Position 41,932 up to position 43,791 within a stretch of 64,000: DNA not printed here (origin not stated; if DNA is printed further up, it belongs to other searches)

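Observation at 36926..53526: Six-gene operon linking inner-membrane signalling proteins, a transmembrane STAND NTPase, OM components and a giant T9SS cargo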

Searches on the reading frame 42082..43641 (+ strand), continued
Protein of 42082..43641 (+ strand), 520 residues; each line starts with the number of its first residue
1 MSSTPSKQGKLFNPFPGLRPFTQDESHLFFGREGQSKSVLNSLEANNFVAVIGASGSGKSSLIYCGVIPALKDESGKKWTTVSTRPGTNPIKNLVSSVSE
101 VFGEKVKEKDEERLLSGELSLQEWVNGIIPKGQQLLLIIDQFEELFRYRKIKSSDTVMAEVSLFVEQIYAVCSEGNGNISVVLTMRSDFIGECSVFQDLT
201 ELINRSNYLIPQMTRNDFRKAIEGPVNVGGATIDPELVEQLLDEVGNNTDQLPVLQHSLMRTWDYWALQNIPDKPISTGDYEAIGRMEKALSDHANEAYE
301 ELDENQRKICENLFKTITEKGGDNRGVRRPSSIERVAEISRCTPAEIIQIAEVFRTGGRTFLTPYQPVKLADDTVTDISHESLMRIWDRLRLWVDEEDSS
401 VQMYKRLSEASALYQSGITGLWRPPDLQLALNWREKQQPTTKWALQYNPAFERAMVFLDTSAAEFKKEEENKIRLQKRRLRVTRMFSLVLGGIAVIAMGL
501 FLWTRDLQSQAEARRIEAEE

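Call 97: get_annotated_region(hit=H2, flank=12000)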
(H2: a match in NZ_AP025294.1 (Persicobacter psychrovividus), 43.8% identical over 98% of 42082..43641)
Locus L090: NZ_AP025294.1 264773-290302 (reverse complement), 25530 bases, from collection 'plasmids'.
description: Persicobacter psychrovividus strain NBRC 101262 plasmid pPP2, complete sequence
organism: Persicobacter psychrovividus (NCBI taxid 387638)
taxonomy: Bacteria; Bacteroidota; Cytophagia; Cytophagales; Persicobacteraceae; Persicobacter; Persicobacter psychrovividus
host: -; source: -; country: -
typing (MOB-suite, as given by PLSDB): non-mobilizable
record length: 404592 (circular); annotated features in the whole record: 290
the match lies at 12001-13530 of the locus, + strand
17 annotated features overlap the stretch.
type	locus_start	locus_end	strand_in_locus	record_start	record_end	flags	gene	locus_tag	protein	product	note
CDS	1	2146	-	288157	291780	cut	-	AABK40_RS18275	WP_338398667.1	hypothetical protein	-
CDS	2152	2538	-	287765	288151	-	-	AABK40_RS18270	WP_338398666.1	GPW/gp25 family protein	-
CDS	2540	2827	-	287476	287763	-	-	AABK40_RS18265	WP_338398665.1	PAAR domain-containing protein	-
CDS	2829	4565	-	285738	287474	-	-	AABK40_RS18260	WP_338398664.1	phage baseplate assembly protein V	-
CDS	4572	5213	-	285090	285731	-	-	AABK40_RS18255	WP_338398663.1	hypothetical protein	-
CDS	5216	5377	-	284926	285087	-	-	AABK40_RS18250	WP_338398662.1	hypothetical protein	-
CDS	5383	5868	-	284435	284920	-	-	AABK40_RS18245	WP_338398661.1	phage tail protein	-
CDS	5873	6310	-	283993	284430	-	-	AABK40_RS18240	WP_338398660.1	phage tail protein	-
CDS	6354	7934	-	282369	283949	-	-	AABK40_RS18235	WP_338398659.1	phage tail sheath C-terminal domain-containing protein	-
CDS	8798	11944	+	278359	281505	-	-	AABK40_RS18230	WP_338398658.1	hypothetical protein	-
CDS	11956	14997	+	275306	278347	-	-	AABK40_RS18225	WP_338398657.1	hypothetical protein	-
CDS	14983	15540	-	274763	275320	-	-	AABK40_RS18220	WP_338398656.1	hypothetical protein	-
CDS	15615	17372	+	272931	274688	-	-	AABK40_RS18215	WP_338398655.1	glycosyl hydrolase family 18 protein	GO:0005975 - carbohydrate metabolic process [Evidence IEA]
CDS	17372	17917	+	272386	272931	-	-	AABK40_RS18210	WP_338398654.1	DUF4255 domain-containing protein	-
CDS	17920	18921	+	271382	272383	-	-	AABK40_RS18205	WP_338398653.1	hypothetical protein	-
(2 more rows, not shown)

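Call 98: get_annotated_region(hit=H3, flank=12000)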
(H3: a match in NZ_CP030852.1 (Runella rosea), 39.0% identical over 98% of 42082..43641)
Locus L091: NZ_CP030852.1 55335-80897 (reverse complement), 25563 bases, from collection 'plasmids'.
description: Runella rosea strain HYN0085 plasmid unnamed2, complete sequence
organism: Runella rosea (NCBI taxid 2259595)
taxonomy: Bacteria; Bacteroidota; Cytophagia; Cytophagales; Spirosomataceae; Runella; Runella rosea
host: -; source: Whole organism,fresh water; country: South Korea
typing (MOB-suite, as given by PLSDB): non-mobilizable; replicon rep_cluster_597
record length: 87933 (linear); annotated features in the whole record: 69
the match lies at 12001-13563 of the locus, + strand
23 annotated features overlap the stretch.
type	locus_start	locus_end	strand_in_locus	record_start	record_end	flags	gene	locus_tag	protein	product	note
CDS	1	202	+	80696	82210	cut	-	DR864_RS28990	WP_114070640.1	GMC family oxidoreductase N-terminal domain-containing protein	-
CDS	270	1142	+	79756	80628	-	-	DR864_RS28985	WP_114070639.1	ester cyclase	-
CDS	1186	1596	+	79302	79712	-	-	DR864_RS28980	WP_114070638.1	ester cyclase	-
CDS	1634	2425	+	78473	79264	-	-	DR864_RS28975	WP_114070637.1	nuclear transport factor 2 family protein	-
CDS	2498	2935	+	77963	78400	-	-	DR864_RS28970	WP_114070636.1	ester cyclase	-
CDS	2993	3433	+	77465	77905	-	-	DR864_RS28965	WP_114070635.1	ester cyclase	GO:0030638 - polyketide metabolic process [Evidence IEA]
CDS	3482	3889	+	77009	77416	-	-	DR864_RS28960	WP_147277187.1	ester cyclase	-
CDS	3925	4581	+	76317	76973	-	-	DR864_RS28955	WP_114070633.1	hypothetical protein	-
CDS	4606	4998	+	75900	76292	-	-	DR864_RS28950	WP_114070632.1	nuclear transport factor 2 family protein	-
CDS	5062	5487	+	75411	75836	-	-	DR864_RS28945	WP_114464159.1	hypothetical protein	-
CDS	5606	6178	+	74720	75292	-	-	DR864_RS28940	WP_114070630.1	DJ-1/PfpI family protein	-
CDS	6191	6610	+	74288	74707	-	-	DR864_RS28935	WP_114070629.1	VOC family protein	-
CDS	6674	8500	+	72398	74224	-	-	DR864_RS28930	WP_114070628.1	AGE family epimerase/isomerase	-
CDS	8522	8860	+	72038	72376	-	-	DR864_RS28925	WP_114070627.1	STAS domain-containing protein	-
CDS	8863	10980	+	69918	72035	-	glgX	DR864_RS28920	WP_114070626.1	glycogen debranching protein GlgX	GO:0005980 - glycogen catabolic process [Evidence IEA]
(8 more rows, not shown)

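Call 104: find_encoding_contigs(protein=P0443, flank=8000, max_places=1)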
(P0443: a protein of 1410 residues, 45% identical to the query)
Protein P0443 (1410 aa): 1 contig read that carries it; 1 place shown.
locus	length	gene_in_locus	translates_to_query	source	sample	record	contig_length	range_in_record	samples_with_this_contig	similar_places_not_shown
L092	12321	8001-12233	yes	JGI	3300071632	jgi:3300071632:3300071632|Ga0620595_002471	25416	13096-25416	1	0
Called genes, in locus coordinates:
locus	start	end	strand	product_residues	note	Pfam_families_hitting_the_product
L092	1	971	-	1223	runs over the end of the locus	PF02463:SMC_N, PF13175:AAA_15 (weak), PF13304:AAA_21 (weak), PF13476:AAA_23, PF13555:AAA_29 (weak), PF02463:SMC_N, PF06470:SMC_hinge, PF13304:AAA_21 (weak)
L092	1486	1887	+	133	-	PF03652:RuvX (faint)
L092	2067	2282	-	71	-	PF13470:PIN_3 (weak)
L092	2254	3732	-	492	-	PF07021:MetW, PF13489:Methyltransf_23, PF08241:Methyltransf_11 (weak), PF08242:Methyltransf_12, PF13649:Methyltransf_25, PF13847:Methyltransf_31, PF00535:Glycos_transf_2, PF10111:Glyco_tranf_2_2 (weak)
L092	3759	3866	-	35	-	PF00796:PSI_8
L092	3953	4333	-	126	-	-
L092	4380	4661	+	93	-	PF10615:DUF2470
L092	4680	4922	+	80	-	PF13510:Fer2_4 (weak), PF00111:Fer2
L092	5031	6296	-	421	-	PF13439:Glyco_transf_4 (weak), PF20706:GT4-conflict, PF00534:Glycos_transf_1, PF13692:Glyco_trans_1_4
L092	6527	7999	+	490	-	PF13676:TIR_2 (weak)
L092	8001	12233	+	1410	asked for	PF20703:nSTAND1, PF25172:Beta-prop_WDR3_2nd, PF23414:Beta-prop_EML_2, PF24105:Beta-prop_CAF1B_HIR1, PF24796:WDR55, PF24807:WD40_CDC20-Fz, PF24814:WD40_Prp19, PF25168:Beta-prop_WDR36-Utp21_2nd, +67 more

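Call 105: find_encoding_contigs(protein=P0369, flank=8000, max_places=1)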
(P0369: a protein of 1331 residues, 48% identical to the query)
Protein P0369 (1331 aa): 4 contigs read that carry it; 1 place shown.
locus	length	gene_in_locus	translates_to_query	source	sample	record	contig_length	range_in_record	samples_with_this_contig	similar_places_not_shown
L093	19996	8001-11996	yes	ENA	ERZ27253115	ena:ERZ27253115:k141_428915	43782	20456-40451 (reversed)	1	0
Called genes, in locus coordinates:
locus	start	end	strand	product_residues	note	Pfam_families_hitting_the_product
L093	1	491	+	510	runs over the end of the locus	PF00005:ABC_tran, PF13304:AAA_21 (faint), PF00005:ABC_tran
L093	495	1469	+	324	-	PF02653:BPD_transp_2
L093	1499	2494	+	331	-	PF02653:BPD_transp_2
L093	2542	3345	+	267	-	PF05721:PhyH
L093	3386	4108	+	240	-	-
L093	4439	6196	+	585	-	PF18139:LSDAT_euk, PF18171:LSDAT_prok, PF14015:DUF4231, PF18181:SLATT_1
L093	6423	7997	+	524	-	PF13676:TIR_2 (weak), PF01582:TIR (weak), PF13271:DUF4062 (weak)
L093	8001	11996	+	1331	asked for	PF20703:nSTAND1, PF23414:Beta-prop_EML_2, PF24105:Beta-prop_CAF1B_HIR1, PF23409:Beta-prop_EML, PF24782:WD40_MABP1-WDR62_2nd, PF24814:WD40_Prp19, PF25168:Beta-prop_WDR36-Utp21_2nd, PF25172:Beta-prop_WDR3_2nd, +113 more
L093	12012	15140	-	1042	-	PF07719:TPR_2 (faint), PF13414:TPR_11 (faint), PF00515:TPR_1 (faint), PF13424:TPR_12 (weak), PF17874:TPR_MalT (weak), PF17874:TPR_MalT (weak), PF13424:TPR_12, PF12770:CHAT, +3 more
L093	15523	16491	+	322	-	PF08240:ADH_N, PF00107:ADH_zinc_N, PF13602:ADH_zinc_N_2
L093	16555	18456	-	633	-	PF13360:PQQ_2 (weak), PF01011:PQQ (faint), PF13360:PQQ_2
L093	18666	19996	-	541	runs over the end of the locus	-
